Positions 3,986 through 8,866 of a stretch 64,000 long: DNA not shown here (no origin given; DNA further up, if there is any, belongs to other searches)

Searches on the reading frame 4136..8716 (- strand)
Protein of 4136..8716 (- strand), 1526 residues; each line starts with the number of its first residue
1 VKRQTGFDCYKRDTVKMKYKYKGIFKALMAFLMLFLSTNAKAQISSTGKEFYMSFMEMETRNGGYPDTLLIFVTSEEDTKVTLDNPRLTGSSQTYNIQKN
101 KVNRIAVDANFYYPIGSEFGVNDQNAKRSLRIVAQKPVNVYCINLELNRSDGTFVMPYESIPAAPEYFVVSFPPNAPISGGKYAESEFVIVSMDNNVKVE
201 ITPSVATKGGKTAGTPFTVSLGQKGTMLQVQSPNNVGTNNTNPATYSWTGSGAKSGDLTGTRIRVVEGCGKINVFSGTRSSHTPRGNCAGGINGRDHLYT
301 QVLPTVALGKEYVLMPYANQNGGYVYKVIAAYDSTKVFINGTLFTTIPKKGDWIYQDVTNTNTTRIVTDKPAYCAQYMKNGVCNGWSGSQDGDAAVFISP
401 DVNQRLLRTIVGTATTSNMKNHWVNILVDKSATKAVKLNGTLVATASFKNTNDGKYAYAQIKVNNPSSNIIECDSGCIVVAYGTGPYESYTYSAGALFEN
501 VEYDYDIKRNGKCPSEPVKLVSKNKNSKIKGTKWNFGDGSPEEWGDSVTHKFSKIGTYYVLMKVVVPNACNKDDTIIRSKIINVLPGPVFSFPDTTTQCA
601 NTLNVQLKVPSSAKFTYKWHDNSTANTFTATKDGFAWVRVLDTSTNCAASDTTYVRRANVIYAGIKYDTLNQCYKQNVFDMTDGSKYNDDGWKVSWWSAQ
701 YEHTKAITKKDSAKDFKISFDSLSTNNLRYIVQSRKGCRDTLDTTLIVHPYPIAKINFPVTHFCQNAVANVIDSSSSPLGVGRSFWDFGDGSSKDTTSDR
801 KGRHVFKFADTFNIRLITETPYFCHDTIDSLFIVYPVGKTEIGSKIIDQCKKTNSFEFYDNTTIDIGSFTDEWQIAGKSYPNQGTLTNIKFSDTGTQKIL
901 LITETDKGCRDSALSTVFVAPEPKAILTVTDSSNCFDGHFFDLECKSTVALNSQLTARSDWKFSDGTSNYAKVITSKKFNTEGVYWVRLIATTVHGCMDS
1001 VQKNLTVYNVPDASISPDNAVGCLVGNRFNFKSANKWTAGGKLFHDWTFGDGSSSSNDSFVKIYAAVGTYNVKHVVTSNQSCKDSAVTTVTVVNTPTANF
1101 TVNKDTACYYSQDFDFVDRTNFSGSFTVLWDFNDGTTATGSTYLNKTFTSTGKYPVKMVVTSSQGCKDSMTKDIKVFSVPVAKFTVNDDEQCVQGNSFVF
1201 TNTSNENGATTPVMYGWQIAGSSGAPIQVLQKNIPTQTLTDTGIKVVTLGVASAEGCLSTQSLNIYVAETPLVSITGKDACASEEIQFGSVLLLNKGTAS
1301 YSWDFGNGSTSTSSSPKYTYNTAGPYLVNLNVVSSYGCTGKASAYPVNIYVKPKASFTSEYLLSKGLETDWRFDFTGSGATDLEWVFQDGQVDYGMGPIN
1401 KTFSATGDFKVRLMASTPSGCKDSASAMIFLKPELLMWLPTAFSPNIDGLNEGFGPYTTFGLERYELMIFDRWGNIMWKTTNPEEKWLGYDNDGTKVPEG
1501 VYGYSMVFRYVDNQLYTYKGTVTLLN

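Call 70: search_protein_families(library=pfam, proteins=[window:4136-8716:-], max_evalue=0.001)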
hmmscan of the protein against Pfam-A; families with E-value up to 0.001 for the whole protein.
window:4136-8716:- (1526 aa): 5 families
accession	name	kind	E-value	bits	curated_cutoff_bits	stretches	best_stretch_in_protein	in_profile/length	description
PF18911.6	PKD_4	-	8e-58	192.9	27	5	1270-1342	3-78/85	PKD domain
PF17517.7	IgGFc_binding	-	5.1e-45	154.4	25.6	1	151-483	1-297/297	IgGFc binding protein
PF00801.26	PKD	-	3.2e-36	123.6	23.5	4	1297-1337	28-70/80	PKD domain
PF13585.12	CHU_C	-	1e-12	48.4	27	1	1439-1524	3-86/86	CHU_C Type IX secretion signal domain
PF08329.16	ChitinaseA_N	-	5.1e-05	23.4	21.2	0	1126-1176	55-107/133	Chitinase A, N-terminal domain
